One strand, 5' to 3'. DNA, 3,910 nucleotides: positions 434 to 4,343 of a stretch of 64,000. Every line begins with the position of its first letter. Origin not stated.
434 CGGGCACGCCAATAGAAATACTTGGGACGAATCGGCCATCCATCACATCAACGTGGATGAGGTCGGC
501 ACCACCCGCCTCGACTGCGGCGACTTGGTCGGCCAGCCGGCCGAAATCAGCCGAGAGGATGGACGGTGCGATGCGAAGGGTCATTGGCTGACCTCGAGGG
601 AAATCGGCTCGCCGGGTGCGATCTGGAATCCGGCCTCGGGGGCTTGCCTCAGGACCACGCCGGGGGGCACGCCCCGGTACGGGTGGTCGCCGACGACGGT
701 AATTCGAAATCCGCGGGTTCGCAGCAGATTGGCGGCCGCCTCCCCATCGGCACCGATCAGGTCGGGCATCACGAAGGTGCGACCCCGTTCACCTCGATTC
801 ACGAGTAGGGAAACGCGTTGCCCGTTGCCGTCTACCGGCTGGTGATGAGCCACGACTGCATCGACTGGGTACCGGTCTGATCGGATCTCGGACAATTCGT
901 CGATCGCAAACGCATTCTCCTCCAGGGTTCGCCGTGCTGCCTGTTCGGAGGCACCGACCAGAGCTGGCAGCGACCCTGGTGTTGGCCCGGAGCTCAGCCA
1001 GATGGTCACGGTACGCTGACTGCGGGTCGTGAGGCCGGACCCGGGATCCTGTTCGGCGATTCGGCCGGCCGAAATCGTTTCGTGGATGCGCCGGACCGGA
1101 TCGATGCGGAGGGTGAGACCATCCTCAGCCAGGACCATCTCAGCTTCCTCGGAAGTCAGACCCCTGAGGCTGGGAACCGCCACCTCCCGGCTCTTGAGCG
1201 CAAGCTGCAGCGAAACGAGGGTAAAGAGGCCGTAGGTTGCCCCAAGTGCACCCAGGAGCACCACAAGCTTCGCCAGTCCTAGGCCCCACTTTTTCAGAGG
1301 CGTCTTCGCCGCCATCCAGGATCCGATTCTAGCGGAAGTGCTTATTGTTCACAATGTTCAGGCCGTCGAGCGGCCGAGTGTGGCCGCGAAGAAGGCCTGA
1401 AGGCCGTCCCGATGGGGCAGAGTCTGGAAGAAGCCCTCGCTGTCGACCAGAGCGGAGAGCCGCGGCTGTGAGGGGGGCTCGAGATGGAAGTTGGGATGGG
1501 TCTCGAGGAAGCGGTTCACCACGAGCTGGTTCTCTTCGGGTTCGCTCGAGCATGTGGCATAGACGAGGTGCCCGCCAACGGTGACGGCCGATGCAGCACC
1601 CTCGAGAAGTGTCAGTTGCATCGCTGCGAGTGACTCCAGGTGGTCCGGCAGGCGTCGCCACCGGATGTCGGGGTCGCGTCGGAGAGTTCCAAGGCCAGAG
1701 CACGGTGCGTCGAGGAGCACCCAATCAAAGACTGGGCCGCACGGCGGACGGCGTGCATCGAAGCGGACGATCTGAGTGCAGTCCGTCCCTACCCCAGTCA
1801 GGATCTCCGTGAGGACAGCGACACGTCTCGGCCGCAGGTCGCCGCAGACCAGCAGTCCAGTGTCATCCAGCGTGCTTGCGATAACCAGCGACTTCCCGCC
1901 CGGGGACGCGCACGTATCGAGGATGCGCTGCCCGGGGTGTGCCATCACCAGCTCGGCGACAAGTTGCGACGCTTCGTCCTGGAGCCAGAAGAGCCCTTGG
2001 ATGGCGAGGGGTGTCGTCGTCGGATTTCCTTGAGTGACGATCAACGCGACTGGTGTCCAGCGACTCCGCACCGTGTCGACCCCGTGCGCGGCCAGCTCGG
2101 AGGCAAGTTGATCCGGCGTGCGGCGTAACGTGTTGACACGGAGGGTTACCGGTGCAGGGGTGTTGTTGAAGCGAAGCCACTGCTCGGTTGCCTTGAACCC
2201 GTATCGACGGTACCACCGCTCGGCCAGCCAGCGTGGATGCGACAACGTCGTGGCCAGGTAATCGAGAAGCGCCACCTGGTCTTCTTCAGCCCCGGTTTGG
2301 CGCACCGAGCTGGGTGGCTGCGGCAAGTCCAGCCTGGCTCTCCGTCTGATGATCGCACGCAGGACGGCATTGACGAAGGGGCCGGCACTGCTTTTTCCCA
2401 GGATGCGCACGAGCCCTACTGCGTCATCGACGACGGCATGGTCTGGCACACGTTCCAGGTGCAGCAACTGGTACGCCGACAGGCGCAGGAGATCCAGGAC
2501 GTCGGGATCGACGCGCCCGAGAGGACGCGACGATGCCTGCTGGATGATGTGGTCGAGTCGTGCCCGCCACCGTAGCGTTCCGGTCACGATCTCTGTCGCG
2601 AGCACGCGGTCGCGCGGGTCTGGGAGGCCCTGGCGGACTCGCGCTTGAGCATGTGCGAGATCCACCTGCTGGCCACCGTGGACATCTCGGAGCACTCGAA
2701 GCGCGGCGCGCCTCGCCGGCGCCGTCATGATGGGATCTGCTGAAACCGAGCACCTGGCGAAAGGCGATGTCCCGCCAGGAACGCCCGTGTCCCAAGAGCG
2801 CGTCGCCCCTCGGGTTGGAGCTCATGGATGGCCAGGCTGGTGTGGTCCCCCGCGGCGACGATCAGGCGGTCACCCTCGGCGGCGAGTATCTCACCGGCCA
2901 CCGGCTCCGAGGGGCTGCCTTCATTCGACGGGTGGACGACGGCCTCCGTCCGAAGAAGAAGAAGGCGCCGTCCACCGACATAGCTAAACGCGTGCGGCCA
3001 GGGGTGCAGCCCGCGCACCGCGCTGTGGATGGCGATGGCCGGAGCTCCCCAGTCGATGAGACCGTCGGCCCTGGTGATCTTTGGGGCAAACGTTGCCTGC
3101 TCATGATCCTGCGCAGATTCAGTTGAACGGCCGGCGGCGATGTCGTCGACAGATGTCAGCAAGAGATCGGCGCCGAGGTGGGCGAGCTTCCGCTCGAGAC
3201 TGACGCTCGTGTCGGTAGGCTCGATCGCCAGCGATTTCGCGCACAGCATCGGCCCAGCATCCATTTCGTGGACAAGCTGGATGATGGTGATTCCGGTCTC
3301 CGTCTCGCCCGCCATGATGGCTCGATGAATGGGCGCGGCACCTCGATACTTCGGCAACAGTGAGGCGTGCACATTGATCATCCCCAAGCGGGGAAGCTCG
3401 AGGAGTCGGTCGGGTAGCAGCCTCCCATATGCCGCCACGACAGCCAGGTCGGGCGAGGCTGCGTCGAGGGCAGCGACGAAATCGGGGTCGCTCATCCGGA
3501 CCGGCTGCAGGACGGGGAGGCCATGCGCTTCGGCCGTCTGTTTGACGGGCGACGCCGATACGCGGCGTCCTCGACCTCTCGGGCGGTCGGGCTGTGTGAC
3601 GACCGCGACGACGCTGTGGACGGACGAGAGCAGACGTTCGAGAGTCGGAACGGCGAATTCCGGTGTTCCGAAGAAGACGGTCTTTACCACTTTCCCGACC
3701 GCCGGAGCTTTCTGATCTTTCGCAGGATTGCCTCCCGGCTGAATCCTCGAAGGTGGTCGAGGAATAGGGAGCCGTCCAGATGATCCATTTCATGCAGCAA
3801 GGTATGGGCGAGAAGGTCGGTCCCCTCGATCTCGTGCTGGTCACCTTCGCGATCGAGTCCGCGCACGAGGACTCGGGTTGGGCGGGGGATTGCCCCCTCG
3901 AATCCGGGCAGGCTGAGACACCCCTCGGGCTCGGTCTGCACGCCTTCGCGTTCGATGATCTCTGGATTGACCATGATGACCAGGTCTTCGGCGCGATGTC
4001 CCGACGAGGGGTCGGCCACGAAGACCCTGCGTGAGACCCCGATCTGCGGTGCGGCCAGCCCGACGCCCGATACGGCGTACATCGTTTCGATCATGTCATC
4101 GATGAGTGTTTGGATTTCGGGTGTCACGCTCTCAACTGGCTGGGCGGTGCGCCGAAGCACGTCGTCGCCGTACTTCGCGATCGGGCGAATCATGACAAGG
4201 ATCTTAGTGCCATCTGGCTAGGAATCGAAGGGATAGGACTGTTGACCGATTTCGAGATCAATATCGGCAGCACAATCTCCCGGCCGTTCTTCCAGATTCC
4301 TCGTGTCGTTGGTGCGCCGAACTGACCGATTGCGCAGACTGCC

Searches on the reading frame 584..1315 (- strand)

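Call 101: search_protein_families(library=pfam, proteins=[window:584-1315:-], max_evalue=0.00001)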
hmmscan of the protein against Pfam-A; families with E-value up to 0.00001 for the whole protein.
window:584-1315:- (244 aa): 1 family
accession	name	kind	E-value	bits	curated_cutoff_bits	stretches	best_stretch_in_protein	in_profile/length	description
PF03793.24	PASTA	-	2e-25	89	23.2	2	182-244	2-64/64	PASTA domain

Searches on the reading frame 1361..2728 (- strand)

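Call 101: search_protein_families(library=pfam, proteins=[window:1361-2728:-], max_evalue=0.00001)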
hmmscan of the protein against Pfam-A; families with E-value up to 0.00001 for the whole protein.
window:1361-2728:- (456 aa): 3 families
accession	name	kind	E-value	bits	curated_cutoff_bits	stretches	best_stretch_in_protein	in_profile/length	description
PF01189.24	Methyltr_RsmB-F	-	2.6e-46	158.3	27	1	263-451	6-198/199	16S rRNA methyltransferase RsmB/F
PF01029.23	NusB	-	1.1e-28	100.7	23.1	1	4-128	2-133/133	NusB family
PF22458.1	RsmF-B_ferredox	-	3.4e-18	66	27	1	164-236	1-72/74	Methyltr_RsmF/B-like, ferredoxin-like domain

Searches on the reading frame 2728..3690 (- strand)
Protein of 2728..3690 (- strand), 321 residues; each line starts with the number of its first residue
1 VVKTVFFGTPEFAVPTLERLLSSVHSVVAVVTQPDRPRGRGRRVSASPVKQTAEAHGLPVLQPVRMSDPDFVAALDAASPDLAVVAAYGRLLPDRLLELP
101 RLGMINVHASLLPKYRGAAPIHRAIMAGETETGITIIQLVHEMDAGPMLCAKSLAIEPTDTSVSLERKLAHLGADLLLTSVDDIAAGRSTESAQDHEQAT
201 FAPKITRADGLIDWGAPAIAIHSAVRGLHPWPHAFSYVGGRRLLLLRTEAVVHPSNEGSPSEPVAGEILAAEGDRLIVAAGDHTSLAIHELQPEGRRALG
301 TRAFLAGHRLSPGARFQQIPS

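Call 101: search_protein_families(library=pfam, proteins=[window:2728-3690:-], max_evalue=0.00001)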
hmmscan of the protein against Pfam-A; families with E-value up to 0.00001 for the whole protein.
window:2728-3690:- (321 aa): 2 families
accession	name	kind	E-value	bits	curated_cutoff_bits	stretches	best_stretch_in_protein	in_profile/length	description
PF00551.24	Formyl_trans_N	-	5.1e-46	157.1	26.1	1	3-179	2-179/181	Formyl transferase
PF02911.23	Formyl_trans_C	-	8.4e-22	77.7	21.1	1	204-309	1-100/100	Formyl transferase, C-terminal domain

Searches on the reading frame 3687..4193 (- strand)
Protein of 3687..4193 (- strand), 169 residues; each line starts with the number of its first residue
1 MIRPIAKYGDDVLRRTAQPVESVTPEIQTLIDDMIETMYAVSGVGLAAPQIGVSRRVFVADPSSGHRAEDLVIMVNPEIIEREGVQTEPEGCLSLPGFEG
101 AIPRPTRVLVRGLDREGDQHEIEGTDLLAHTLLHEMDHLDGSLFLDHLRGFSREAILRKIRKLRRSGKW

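Call 101: search_protein_families(library=pfam, proteins=[window:3687-4193:-], max_evalue=0.00001)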
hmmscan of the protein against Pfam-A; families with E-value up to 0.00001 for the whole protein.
window:3687-4193:- (169 aa): 1 family
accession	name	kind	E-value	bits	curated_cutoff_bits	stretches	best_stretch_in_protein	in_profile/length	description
PF01327.26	Pep_deformylase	-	4.3e-51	173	22.8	1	2-151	1-153/156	Polypeptide deformylase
